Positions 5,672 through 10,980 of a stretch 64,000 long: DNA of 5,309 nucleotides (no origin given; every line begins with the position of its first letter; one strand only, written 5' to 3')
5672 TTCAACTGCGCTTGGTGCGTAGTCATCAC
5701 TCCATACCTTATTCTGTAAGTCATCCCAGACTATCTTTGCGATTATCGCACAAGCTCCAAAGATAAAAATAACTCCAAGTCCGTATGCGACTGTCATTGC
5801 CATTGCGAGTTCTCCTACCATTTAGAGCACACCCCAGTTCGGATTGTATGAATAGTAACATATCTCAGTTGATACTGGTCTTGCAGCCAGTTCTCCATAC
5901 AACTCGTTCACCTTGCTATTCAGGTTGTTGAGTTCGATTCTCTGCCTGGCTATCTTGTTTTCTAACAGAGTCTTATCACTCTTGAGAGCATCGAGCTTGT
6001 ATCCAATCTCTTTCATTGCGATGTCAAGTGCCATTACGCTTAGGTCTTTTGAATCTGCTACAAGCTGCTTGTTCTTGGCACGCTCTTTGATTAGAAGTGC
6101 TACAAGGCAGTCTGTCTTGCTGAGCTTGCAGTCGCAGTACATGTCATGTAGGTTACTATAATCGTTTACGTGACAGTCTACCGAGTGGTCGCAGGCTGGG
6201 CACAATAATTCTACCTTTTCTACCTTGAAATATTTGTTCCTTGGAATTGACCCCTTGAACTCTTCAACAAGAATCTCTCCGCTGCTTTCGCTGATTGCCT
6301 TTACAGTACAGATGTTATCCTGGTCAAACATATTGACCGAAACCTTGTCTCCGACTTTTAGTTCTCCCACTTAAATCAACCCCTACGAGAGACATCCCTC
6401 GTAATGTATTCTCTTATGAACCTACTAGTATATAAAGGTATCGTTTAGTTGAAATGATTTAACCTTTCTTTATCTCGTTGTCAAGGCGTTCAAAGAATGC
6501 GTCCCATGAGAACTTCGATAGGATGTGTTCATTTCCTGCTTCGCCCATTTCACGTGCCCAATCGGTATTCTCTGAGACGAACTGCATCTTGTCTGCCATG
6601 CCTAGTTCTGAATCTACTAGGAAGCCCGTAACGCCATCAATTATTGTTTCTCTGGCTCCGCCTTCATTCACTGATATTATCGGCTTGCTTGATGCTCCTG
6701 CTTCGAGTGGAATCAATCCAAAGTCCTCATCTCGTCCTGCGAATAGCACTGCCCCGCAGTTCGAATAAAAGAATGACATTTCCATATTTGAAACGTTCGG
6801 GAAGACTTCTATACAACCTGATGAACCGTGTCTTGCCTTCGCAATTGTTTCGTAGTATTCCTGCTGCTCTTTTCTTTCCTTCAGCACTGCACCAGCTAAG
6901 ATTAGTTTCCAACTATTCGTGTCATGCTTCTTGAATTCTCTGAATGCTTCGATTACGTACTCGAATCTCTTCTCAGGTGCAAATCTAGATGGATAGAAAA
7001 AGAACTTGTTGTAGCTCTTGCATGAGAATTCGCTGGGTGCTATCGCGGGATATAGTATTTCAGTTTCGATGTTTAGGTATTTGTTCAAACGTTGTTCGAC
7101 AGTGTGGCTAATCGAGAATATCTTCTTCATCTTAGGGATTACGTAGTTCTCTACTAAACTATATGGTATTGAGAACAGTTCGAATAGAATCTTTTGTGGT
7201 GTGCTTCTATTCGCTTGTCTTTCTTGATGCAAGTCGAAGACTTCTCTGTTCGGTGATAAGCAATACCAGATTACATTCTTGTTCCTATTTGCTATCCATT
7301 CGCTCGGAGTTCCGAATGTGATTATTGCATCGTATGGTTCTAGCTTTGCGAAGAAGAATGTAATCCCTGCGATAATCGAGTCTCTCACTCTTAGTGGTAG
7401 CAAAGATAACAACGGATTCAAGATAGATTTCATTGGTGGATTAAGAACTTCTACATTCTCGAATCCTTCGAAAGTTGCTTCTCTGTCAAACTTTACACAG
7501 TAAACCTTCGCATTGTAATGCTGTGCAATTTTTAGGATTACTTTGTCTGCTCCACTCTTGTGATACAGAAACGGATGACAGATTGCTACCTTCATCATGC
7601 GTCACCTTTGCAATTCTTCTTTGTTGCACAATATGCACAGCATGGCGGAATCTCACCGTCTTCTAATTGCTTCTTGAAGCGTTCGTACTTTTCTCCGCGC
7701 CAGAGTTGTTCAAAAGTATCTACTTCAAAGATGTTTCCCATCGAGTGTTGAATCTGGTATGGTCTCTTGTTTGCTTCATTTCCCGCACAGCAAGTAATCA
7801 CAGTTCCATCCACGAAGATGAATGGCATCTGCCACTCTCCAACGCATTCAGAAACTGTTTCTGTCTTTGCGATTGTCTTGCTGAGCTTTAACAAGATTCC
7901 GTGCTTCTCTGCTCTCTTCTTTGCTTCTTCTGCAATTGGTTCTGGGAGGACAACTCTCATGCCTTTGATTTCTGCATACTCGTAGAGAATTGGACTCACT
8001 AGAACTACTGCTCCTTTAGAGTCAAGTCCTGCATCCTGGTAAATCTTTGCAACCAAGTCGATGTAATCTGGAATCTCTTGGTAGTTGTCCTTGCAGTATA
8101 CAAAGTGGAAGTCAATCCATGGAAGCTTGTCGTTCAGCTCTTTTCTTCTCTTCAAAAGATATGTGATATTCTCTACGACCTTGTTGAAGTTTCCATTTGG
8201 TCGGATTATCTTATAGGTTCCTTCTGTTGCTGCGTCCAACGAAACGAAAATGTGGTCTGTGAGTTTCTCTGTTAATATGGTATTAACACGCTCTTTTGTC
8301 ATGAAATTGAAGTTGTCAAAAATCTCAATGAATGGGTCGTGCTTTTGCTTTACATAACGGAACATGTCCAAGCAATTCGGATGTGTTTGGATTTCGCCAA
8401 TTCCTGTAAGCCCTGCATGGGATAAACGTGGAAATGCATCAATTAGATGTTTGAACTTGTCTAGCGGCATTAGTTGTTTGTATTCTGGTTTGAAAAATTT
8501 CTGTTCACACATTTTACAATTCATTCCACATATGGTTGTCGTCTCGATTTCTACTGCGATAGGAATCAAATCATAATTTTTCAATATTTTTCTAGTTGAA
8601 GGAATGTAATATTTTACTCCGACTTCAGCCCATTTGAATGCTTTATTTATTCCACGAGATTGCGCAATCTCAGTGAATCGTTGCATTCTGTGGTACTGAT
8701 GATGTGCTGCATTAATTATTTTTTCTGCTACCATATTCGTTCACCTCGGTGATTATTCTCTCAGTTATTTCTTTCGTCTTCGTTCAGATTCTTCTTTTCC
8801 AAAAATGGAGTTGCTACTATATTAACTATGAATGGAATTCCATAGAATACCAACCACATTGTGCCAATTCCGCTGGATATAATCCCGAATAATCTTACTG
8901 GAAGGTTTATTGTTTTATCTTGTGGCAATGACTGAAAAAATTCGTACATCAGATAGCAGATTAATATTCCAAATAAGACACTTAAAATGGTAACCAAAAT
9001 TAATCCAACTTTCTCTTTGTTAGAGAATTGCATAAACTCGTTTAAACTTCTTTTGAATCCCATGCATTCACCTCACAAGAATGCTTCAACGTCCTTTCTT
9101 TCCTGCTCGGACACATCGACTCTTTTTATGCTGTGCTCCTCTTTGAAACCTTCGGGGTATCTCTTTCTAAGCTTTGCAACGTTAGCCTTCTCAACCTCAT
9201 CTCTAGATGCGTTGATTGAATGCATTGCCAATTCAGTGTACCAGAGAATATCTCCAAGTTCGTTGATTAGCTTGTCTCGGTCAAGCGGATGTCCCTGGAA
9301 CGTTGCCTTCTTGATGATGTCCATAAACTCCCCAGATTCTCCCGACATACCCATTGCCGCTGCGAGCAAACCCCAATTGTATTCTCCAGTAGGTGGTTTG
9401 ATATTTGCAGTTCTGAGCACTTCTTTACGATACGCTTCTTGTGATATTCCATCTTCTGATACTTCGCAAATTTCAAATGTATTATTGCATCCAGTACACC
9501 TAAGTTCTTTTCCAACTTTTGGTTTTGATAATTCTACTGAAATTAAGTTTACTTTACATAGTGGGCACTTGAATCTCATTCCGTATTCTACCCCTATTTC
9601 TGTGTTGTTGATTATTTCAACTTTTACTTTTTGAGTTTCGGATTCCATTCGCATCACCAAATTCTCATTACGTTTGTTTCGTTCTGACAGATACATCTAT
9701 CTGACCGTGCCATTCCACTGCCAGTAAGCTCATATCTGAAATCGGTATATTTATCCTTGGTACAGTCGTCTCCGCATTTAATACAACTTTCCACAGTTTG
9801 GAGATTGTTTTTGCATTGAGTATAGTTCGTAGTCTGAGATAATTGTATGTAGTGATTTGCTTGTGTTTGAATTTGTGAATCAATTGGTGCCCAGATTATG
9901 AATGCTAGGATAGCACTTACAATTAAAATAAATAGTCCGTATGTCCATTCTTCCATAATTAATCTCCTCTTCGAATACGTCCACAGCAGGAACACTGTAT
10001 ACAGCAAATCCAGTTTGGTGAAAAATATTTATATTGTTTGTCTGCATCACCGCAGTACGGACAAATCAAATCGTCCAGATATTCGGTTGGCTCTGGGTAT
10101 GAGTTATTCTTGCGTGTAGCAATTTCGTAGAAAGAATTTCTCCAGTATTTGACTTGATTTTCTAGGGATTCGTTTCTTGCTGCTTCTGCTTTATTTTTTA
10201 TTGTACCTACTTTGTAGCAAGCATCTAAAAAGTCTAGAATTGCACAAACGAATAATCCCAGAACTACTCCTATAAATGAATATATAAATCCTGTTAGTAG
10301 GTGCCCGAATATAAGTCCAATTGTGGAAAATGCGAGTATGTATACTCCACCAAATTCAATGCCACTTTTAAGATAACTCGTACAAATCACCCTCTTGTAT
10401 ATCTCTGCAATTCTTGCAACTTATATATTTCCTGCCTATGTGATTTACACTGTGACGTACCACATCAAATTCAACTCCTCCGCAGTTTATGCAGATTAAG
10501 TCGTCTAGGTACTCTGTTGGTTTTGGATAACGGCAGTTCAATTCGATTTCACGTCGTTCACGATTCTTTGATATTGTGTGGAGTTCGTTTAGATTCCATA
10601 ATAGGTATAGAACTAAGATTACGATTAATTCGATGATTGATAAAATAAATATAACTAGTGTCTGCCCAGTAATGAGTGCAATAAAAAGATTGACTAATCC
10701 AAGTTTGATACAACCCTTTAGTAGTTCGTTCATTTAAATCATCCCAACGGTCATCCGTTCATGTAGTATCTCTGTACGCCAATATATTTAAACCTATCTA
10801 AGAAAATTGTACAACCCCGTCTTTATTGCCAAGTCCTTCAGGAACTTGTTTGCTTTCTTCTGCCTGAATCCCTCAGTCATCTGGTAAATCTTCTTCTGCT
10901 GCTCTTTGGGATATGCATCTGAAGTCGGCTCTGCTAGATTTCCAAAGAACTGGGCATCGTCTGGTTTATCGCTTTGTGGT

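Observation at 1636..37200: Seven copies of a conserved promoter/5'-leader module with a covarying hairpin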

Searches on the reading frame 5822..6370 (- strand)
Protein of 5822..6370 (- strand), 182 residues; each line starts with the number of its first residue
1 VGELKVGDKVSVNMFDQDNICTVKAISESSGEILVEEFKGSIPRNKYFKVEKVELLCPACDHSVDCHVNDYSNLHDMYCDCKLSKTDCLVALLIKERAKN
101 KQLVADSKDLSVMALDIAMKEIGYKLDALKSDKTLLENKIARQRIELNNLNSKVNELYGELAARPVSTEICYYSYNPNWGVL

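Call 65: search_protein_families(library=pfam, proteins=[window:5822-6370:-], max_evalue=0.05)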
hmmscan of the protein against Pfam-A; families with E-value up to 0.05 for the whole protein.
window:5822-6370:- (182 aa): 1 family
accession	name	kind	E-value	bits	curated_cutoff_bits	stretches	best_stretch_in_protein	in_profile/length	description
PF00992.25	Troponin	-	8.1e-05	23.3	26.2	1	108-160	42-94/134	Troponin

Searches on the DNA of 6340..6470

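Call 66: search_rna_families(source=window, start=6340, end=6470, threshold=evalue, max_evalue=1)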
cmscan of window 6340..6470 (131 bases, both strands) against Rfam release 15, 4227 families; matches with E-value up to 1: 0.
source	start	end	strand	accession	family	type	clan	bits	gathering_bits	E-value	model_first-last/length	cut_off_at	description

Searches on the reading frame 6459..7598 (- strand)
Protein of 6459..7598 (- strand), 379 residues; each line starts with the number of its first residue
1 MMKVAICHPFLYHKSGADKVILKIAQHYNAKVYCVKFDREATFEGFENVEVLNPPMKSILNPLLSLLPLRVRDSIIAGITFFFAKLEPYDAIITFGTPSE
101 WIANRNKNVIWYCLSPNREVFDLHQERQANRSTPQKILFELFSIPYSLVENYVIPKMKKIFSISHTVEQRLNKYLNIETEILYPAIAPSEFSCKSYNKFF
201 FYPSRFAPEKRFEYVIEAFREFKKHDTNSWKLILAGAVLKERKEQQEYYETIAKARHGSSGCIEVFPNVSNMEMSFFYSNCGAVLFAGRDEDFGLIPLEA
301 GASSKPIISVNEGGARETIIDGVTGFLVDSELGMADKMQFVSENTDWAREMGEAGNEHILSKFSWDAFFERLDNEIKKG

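Call 18: search_protein_families(library=pfam, proteins=[window:6459-7598:-], max_evalue=0.01)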
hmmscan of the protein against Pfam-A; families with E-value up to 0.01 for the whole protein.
window:6459-7598:- (379 aa): 4 families
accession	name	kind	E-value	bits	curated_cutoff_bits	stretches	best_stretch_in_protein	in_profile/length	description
PF00534.26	Glycos_transf_1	-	1.4e-26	93.5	26.4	1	197-357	15-171/172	Glycosyl transferases group 1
PF13692.12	Glyco_trans_1_4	-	1.4e-16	61.5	27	1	200-340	4-138/142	Glycosyl transferases group 1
PF20706.3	GT4-conflict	-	0.00021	20.9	26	1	209-351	211-351/385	Family 4 Glycosyltransferase in conflict systems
PF13524.12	Glyco_trans_1_2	-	0.00023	21.6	25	1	267-371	33-141/144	Glycosyl transferase-like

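Call 19: search_protein_families(library=phrogs, proteins=[window:6459-7598:-], max_evalue=0.001)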
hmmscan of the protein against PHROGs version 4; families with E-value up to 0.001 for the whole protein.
window:6459-7598:- (379 aa): 1 family
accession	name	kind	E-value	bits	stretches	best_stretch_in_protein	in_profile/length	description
phrog_2170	-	moron, auxiliary metabolic gene and host takeover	1.7e-13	51.4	1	150-376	143-369/374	glycosyltransferase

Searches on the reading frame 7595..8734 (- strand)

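Call 18: search_protein_families(library=pfam, proteins=[window:7595-8734:-], max_evalue=0.01)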
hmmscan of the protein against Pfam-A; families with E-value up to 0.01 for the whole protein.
window:7595-8734:- (379 aa): 2 families
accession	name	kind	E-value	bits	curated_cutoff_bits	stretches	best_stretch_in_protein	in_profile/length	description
PF04055.27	Radical_SAM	-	1.1e-10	42.3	29.5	1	63-227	1-165/166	Radical SAM superfamily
PF13186.11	SPASM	-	1.1e-09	38.8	21.5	1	297-369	1-66/67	Iron-sulfur cluster-binding domain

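Call 19: search_protein_families(library=phrogs, proteins=[window:7595-8734:-], max_evalue=0.001)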
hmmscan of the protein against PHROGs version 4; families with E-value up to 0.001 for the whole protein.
window:7595-8734:- (379 aa): 1 family
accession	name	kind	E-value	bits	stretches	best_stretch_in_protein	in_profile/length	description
phrog_7293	-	unknown function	2e-06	28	1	45-131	47-135/384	-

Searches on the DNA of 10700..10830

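Call 67: search_rna_families(source=window, start=10700, end=10830, threshold=evalue, max_evalue=1)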
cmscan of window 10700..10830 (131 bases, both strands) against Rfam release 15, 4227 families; matches with E-value up to 1: 0.
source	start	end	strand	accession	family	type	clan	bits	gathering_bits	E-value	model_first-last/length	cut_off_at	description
